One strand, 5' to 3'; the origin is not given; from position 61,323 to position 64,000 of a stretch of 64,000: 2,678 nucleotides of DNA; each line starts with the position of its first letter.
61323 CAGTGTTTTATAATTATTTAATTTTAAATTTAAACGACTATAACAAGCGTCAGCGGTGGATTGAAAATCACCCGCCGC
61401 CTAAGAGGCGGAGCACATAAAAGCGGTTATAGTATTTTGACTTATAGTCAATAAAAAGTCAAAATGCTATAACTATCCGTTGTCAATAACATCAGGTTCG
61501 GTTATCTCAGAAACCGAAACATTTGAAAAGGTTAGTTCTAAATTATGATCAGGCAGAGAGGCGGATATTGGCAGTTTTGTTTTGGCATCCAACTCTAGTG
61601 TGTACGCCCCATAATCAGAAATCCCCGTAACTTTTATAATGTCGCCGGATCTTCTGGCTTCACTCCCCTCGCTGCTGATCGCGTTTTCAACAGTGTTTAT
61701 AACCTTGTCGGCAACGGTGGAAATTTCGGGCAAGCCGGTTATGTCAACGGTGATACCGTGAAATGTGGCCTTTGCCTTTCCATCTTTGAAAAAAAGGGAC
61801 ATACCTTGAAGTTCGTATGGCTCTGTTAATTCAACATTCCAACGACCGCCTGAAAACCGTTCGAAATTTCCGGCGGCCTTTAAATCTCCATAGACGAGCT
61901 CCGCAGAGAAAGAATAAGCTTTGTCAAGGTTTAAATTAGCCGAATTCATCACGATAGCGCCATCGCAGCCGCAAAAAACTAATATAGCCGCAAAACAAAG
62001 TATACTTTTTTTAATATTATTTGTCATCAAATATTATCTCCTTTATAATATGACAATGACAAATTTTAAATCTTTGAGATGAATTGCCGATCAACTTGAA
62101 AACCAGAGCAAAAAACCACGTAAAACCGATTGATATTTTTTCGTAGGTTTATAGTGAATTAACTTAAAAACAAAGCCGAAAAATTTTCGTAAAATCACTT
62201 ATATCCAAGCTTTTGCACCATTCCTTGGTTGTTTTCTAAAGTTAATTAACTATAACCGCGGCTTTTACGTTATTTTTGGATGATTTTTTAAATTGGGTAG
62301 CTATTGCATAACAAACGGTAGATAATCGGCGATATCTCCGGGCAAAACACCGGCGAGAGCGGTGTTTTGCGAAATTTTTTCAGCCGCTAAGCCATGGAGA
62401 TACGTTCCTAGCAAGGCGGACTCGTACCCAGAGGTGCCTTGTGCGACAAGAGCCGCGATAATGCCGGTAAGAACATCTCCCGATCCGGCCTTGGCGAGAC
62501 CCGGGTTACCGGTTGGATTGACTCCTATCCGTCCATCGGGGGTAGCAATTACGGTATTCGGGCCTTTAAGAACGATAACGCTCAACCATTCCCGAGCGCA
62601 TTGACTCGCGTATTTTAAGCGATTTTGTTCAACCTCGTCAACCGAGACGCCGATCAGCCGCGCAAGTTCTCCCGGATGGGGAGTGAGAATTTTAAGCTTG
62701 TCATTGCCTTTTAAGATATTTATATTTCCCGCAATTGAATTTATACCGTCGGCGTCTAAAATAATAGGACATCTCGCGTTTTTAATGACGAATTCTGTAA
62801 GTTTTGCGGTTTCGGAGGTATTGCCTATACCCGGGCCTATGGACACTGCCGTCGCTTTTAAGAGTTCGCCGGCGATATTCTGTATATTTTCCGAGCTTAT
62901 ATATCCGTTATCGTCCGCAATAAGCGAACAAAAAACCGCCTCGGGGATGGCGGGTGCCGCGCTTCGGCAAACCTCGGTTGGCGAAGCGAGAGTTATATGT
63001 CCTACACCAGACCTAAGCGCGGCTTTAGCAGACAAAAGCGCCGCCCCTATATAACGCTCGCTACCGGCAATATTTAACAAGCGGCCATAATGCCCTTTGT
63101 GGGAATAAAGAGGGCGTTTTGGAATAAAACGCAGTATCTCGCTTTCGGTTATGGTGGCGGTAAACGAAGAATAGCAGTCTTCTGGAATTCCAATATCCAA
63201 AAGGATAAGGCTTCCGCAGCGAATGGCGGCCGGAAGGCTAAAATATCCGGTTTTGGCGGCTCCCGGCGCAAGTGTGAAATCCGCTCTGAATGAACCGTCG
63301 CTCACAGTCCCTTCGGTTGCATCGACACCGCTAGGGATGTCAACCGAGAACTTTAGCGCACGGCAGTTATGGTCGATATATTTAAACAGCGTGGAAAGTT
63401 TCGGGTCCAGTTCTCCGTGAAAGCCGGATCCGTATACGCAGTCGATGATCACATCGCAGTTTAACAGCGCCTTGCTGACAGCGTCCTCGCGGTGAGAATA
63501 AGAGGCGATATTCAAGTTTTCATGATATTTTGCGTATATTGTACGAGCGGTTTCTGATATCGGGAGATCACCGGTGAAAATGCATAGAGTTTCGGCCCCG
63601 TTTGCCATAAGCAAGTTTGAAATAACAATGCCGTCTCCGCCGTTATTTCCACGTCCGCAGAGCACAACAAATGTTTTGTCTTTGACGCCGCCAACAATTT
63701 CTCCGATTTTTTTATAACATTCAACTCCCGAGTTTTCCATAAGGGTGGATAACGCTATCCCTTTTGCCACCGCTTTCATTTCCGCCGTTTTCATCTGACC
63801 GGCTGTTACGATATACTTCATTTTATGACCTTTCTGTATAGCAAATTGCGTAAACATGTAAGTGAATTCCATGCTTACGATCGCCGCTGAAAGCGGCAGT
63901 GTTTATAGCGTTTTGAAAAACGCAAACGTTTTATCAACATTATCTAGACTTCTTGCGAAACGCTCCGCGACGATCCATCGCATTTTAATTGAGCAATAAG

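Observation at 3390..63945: Mosaic network of TATA-bounded hairpin modules fills 22 of about 30 intergenic spacers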

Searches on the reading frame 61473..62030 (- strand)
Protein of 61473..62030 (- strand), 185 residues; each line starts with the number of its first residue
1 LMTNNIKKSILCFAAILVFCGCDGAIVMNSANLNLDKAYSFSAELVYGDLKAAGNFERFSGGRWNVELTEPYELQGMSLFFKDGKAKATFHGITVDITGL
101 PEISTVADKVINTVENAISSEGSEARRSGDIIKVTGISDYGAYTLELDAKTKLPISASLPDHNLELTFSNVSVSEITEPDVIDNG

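Call 19: find_encoding_contigs(protein=window:61473-62030:-, flank=10000, max_places=10)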
Protein window:61473-62030:- (185 aa): no gene with exactly this product is on record in the collection.

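Call 52: search_protein_families(library=pfam, proteins=[window:61473-62030:-])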
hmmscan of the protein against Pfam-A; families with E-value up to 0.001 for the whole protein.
window:61473-62030:- (185 aa): 0 families

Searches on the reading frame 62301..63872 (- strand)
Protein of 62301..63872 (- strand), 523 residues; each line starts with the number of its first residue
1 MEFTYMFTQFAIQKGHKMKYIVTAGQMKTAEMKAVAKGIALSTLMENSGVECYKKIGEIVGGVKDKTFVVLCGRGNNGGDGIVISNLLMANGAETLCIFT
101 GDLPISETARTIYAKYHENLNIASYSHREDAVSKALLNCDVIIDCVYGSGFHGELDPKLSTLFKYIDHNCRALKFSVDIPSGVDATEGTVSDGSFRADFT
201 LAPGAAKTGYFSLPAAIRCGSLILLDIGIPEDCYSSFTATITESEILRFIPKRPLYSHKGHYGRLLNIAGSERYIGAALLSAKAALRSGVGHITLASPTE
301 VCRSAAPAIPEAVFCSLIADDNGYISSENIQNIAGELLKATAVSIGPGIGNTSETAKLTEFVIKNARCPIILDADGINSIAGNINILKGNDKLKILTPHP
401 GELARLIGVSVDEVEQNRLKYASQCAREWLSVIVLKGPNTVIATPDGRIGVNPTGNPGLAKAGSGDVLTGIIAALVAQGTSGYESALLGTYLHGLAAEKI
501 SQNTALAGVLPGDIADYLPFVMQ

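Call 9: search_protein_families(library=pfam, proteins=[window:62301-63872:-])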
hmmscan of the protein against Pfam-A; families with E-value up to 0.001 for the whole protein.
window:62301-63872:- (523 aa): 3 families
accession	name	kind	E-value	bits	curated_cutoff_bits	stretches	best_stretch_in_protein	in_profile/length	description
PF01256.23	Carb_kinase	-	1.9e-57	195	27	1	268-519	4-241/242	NAD(P)H-hydrate dehydratase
PF03853.21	YjeF_N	-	3.3e-33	115.5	24.9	1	43-209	3-169/169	YjeF-related protein N-terminus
PF02110.20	HK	-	0.00044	20.1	27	1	382-503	106-225/247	Hydroxyethylthiazole kinase family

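Call 40: find_encoding_contigs(protein=window:62301-63872:-, flank=10000, max_places=5)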
Protein window:62301-63872:- (523 aa): no gene with exactly this product is on record in the collection.

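Call 63: find_encoding_contigs(protein=window:62301-63821:-, flank=10000, max_places=5)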
Protein window:62301-63821:- (506 aa): no gene with exactly this product is on record in the collection.
